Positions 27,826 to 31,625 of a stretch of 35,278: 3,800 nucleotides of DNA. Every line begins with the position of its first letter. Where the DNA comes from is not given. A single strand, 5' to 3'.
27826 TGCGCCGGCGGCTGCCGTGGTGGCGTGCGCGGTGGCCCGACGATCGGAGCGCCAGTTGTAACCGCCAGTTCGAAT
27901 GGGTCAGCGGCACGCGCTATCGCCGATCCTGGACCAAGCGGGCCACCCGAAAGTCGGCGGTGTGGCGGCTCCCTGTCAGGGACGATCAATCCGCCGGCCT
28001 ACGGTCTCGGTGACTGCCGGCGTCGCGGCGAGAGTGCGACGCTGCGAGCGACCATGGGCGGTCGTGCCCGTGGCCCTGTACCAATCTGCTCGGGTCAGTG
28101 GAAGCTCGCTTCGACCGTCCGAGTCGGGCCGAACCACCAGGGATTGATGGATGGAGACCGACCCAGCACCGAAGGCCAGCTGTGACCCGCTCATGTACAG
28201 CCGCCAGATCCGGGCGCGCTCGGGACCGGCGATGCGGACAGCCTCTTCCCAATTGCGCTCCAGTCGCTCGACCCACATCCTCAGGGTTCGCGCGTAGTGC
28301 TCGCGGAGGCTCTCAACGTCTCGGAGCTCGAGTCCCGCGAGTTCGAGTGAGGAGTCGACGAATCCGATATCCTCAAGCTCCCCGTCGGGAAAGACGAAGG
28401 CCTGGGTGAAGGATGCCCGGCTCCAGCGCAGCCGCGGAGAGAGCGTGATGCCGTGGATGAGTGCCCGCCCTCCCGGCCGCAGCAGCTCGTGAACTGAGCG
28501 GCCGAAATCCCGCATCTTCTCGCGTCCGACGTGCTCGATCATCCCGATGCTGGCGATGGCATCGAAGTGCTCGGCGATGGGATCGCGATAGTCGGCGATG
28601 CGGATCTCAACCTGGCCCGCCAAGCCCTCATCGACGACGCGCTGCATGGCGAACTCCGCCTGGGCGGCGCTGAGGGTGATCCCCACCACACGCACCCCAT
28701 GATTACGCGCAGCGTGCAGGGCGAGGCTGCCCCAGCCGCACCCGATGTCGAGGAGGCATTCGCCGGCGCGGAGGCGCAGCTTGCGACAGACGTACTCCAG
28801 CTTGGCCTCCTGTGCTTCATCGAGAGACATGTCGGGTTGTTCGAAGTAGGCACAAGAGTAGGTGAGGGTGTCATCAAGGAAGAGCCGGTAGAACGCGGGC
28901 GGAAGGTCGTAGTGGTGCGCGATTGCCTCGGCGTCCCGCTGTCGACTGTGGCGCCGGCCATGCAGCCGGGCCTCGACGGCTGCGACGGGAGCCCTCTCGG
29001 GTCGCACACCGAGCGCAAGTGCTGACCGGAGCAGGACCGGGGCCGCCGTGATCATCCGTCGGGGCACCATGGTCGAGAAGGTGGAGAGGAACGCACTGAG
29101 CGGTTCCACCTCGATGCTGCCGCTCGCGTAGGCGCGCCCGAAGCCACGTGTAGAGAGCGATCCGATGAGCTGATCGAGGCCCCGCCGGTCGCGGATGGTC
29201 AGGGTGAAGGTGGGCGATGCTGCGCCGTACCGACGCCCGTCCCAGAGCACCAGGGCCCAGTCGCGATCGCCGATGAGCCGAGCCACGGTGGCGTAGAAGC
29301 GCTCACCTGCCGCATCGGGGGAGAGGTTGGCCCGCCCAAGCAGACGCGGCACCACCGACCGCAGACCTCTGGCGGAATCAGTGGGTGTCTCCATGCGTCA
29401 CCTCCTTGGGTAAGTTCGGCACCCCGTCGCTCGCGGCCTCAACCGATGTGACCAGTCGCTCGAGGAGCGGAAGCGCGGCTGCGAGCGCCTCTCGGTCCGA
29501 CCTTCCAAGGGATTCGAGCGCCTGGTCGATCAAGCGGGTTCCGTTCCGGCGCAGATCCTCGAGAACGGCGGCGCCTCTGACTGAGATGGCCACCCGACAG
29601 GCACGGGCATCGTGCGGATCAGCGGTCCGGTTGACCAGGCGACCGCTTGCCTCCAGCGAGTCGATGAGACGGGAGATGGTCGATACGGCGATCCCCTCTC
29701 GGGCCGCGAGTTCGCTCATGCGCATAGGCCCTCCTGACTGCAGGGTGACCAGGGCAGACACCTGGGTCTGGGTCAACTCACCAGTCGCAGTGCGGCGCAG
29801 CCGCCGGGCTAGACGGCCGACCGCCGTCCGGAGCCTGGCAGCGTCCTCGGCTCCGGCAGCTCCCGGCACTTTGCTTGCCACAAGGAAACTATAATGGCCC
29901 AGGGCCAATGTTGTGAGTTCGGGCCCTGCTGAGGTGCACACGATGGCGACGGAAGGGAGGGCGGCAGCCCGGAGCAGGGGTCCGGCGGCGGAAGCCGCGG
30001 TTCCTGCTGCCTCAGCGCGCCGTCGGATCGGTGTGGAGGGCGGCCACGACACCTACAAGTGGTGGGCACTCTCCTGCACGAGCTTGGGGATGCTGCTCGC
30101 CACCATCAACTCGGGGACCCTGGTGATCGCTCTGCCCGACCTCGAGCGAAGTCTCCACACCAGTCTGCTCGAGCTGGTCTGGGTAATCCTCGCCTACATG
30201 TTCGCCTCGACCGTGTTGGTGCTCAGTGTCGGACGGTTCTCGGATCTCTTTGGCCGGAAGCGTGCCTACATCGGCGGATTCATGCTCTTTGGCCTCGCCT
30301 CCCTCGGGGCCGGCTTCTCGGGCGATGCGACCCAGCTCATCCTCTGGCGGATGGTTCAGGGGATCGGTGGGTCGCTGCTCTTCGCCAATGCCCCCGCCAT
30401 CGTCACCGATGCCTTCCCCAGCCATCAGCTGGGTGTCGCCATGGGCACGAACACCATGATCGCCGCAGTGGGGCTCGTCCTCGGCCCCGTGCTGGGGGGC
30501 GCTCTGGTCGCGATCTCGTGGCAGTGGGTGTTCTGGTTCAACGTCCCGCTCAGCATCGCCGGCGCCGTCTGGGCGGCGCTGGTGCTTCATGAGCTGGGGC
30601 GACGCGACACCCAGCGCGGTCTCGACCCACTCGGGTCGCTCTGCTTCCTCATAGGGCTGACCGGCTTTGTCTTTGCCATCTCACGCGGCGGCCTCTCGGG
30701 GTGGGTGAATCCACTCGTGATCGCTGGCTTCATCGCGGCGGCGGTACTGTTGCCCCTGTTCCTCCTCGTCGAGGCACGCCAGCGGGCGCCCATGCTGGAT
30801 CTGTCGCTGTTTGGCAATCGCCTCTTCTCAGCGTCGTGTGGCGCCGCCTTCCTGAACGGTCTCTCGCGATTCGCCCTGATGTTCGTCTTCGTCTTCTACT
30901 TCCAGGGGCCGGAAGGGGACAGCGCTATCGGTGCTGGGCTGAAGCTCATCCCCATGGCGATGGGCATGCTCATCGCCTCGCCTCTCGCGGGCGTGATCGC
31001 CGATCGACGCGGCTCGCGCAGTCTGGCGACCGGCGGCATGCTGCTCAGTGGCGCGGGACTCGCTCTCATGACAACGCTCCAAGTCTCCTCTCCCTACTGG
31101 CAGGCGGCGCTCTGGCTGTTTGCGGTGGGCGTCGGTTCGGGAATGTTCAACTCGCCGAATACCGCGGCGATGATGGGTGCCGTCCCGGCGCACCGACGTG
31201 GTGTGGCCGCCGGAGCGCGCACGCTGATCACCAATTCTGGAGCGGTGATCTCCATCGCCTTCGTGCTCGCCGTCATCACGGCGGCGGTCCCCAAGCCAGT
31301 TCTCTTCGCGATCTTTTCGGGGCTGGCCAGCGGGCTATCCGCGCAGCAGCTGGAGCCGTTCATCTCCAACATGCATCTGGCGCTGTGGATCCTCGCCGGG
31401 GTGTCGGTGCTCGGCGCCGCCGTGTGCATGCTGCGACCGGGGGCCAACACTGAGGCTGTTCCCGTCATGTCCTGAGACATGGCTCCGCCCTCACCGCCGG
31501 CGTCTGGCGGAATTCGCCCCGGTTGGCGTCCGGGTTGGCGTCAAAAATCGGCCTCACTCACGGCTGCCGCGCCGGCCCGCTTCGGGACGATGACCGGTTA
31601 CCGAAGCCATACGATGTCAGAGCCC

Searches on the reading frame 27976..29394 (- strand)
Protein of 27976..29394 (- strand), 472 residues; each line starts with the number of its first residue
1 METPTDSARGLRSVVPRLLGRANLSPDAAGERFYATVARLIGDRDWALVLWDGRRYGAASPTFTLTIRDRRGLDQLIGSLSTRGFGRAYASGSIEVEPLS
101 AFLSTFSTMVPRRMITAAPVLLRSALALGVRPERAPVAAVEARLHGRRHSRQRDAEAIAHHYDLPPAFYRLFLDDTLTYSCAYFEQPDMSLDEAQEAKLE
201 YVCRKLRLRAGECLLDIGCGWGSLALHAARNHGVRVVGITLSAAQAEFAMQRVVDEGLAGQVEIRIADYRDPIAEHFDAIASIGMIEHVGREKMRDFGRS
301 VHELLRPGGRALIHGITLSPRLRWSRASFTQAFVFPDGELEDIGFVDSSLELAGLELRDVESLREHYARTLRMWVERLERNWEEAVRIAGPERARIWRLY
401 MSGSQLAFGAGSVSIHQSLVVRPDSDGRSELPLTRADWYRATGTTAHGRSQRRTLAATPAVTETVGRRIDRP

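Call 41: search_protein_families(library=pfam, proteins=[window:27976-29394:-], max_evalue=0.00001)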
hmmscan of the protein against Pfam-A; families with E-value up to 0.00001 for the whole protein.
window:27976-29394:- (472 aa): 6 families
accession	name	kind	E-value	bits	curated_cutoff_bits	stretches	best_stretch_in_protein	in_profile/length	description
PF02353.26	CMAS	-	2e-87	293.5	27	1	149-417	1-272/273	Mycolic acid cyclopropane synthetase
PF13649.12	Methyltransf_25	-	3.6e-16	60.1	27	1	215-309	2-97/97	Methyltransferase domain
PF08241.18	Methyltransf_11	-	7.9e-15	55.7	21.2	1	215-313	1-95/95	Methyltransferase domain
PF08242.18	Methyltransf_12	-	3.8e-14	53.6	30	1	215-310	1-97/98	Methyltransferase domain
PF13489.12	Methyltransf_23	-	1.2e-09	38.6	27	1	207-319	13-122/164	Methyltransferase domain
PF13847.12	Methyltransf_31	-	3.7e-07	30.4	27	1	210-316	3-112/145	Methyltransferase domain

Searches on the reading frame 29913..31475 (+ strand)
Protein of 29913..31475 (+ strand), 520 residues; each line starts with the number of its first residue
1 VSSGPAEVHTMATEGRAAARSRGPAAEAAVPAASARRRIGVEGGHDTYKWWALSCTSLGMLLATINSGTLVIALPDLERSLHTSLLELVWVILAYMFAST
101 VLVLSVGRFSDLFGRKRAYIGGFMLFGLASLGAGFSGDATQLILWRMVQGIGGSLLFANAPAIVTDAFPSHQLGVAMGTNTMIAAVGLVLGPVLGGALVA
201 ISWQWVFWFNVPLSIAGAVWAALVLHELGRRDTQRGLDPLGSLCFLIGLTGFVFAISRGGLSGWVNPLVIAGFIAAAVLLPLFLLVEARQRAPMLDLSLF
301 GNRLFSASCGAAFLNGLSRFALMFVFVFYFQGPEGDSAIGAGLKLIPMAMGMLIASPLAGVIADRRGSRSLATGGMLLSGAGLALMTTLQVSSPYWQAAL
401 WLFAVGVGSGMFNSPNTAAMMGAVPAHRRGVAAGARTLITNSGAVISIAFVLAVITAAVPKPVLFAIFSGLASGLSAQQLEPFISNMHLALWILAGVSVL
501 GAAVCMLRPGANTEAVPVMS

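Call 41: search_protein_families(library=pfam, proteins=[window:29913-31475:+], max_evalue=0.00001)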
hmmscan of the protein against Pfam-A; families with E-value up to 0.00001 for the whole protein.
window:29913-31475:+ (520 aa): 2 families
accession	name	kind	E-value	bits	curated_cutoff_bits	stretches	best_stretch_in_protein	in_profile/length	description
PF07690.21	MFS_1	-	7.4e-51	173.5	33.4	2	57-447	2-346/347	Major Facilitator Superfamily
PF00083.30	Sugar_tr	-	6.5e-06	25.7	22.3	1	86-221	46-188/452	Sugar (and other) transporter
